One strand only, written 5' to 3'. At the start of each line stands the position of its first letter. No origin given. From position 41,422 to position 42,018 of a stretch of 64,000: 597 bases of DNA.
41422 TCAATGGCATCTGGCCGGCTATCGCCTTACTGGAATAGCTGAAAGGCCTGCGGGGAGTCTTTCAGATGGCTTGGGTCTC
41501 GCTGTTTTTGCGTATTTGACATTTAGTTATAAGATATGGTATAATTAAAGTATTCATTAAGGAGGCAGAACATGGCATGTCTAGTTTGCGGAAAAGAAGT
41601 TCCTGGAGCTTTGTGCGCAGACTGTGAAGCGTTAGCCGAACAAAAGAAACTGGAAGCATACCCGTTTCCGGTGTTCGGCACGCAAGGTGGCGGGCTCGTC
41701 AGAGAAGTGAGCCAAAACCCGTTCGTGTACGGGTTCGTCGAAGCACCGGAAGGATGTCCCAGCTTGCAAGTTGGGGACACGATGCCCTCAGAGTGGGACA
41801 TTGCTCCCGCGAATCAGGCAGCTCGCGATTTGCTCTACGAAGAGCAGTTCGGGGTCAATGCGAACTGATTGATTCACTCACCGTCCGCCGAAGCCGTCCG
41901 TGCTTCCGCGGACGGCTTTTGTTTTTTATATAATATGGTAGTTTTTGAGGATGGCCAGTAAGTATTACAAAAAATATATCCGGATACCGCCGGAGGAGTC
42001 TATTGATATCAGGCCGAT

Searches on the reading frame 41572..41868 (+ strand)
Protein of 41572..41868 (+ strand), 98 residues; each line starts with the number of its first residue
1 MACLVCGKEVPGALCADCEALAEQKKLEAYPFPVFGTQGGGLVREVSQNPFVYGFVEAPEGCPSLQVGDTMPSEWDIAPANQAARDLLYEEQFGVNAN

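Call 13: search_protein_families(library=pfam, proteins=[window:41572-41868:+])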
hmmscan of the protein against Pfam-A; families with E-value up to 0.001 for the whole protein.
window:41572-41868:+ (98 aa): 0 families

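Call 16: find_encoding_contigs(protein=window:41572-41865:+, flank=3000, max_places=10)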
Protein window:41572-41865:+ (98 aa): 4 contigs read that carry it; 2 places shown.
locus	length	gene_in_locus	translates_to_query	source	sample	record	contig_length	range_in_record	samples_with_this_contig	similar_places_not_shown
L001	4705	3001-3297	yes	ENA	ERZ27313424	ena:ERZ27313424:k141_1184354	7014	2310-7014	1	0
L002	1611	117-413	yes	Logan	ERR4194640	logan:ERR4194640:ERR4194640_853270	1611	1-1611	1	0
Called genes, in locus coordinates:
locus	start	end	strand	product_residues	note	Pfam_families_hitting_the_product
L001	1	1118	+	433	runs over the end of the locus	PF26449:DUF8128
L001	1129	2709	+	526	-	PF01935:DUF87, PF10412:TrwB_AAD_bind, PF12696:TraG-D_C (faint)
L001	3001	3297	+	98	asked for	-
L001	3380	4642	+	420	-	PF19276:HD_assoc_2 (faint), PF01966:HD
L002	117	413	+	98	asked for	-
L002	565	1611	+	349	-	?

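Call 78: find_homologous_proteins(query=window:41572-41865:+, max_evalue=0.001)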
Query window:41572-41865:+ (98 aa): 17 proteins with E <= 0.001 among 19 candidates.
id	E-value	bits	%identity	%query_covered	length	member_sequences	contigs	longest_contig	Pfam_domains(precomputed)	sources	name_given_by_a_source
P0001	5.7e-61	221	100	100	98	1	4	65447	-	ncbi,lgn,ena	-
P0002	4.0e-25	106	72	76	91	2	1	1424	-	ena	-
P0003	1.4e-23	101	61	86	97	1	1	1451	-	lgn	-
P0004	1.6e-23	101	77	63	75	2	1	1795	-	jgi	jgi:hypothetical protein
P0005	2.7e-22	97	64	78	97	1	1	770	-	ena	-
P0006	2.9e-17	81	69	65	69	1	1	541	-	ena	-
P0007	2.9e-14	71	62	59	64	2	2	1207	-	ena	-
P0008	5.9e-14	70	63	65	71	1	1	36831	-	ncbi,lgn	-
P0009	1.4e-13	69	69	56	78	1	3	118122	-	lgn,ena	-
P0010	1.6e-13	69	60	69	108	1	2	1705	-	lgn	-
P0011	1.7e-13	69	74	48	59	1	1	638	-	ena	-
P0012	2.2e-13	68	61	62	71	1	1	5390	-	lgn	-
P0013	3.5e-13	67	63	58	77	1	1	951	-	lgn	-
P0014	2.8e-12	65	63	58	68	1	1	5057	-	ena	-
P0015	9.0e-12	63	56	65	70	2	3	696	-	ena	-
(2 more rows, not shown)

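Call 79: find_encoding_contigs(protein=P0009, flank=3000, max_places=3)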
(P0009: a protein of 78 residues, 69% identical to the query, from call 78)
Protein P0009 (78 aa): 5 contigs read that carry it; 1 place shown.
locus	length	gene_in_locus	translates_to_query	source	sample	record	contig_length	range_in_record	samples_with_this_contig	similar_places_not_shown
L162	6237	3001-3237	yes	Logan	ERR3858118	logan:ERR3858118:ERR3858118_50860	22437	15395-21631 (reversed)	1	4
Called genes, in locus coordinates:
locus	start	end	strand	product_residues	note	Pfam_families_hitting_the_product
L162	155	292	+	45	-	-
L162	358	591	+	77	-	-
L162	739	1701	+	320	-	PF08401:ArdcN, PF18818:MPTase-PolyVal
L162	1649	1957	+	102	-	-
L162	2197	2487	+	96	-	-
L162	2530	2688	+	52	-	-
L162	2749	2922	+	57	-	-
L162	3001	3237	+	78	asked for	-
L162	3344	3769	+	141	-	-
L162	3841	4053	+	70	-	-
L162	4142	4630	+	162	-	-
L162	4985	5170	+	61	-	-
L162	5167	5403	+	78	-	-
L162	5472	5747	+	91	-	-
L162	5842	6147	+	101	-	-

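Call 80: find_encoding_contigs(protein=P0008, flank=3000, max_places=3)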
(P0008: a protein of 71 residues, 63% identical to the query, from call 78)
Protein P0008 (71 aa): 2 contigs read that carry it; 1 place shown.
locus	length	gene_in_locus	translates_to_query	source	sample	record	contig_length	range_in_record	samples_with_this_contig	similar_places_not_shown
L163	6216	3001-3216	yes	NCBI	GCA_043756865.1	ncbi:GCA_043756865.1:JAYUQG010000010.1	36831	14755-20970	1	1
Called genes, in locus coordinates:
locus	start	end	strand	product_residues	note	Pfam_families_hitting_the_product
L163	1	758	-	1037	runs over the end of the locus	PF00873:ACR_tran, PF02355:SecD_SecF_C (faint)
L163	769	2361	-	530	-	PF25967:RND-MFP_C, PF25989:YknX_C (weak)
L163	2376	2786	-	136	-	PF01047:MarR, PF12802:MarR_2, PF13463:HTH_27 (weak), PF13412:HTH_24 (weak), PF13601:HTH_34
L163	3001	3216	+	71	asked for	-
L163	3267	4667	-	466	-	PF00133:tRNA-synt_1 (faint), PF01406:tRNA-synt_1e, PF01921:tRNA-synt_1f (faint), PF09334:tRNA-synt_1g, PF09190:DALR_2, PF23493:CysS_C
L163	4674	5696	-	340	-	PF01544:CorA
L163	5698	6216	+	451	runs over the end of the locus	PF22694:CtpB_N-like (weak), PF00595:PDZ, PF13180:PDZ_2, PF17820:PDZ_6, PF03572:Peptidase_S41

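Call 81: find_encoding_contigs(protein=P0012, flank=3000, max_places=3)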
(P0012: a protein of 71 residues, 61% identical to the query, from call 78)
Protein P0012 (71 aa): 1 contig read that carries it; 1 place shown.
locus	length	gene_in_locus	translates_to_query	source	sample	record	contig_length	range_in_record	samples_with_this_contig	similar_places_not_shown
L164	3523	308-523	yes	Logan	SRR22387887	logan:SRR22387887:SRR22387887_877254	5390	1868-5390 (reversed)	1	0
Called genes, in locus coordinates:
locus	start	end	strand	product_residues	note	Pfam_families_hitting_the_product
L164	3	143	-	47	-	?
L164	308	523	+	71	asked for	-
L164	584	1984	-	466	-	PF01406:tRNA-synt_1e, PF01921:tRNA-synt_1f (faint), PF09334:tRNA-synt_1g (faint), PF09190:DALR_2 (weak), PF23493:CysS_C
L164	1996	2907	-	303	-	PF01544:CorA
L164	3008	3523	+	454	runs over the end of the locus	PF22694:CtpB_N-like (faint), PF00595:PDZ, PF13180:PDZ_2, PF17820:PDZ_6, PF03572:Peptidase_S41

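Call 82: find_encoding_contigs(protein=P0014, flank=3000, max_places=3)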
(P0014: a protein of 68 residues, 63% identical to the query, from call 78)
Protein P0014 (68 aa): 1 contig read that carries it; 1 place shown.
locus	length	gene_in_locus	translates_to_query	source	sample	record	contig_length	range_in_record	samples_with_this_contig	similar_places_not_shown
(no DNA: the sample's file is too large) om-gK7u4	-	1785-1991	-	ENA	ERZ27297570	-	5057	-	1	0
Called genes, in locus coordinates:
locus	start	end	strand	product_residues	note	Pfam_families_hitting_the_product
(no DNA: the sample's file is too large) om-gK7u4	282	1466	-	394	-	PF00009:GTP_EFTU, PF03144:GTP_EFTU_D2, PF03143:GTP_EFTU_D3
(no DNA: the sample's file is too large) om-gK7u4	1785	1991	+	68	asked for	-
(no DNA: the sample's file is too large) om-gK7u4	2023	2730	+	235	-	-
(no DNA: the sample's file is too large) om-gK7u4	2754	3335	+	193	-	-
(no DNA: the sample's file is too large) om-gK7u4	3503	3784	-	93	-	PF02604:PhdYeFM_antitox (faint)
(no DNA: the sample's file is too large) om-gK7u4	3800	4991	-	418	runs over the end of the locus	?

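Call 83: find_encoding_contigs(protein=P0004, flank=2000, max_places=2)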
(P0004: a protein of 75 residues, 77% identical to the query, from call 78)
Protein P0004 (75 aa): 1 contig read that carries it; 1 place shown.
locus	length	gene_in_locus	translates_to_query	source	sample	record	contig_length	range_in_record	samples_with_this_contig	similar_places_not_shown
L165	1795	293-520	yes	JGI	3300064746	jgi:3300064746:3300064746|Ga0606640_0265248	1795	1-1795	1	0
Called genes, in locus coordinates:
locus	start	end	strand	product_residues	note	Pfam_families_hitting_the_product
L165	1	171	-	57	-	?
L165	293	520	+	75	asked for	-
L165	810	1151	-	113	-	-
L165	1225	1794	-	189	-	?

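Call 84: find_encoding_contigs(protein=P0002, flank=2000, max_places=2)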
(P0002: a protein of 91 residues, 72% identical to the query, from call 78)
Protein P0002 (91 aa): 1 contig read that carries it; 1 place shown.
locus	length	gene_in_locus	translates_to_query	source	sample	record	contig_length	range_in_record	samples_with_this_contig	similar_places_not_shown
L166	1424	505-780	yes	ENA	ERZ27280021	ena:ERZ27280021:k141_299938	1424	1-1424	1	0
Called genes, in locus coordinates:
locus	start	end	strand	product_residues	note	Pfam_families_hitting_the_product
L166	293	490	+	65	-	-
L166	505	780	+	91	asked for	-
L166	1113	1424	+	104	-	?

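Call 85: find_encoding_contigs(protein=P0003, flank=2000, max_places=2)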
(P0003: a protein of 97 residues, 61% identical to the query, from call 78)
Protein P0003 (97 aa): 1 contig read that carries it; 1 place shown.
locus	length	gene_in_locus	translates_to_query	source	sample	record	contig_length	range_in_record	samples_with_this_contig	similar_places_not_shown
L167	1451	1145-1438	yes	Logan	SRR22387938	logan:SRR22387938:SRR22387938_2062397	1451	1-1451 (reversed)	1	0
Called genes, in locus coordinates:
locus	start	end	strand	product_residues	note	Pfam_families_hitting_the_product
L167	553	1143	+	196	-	-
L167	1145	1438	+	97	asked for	-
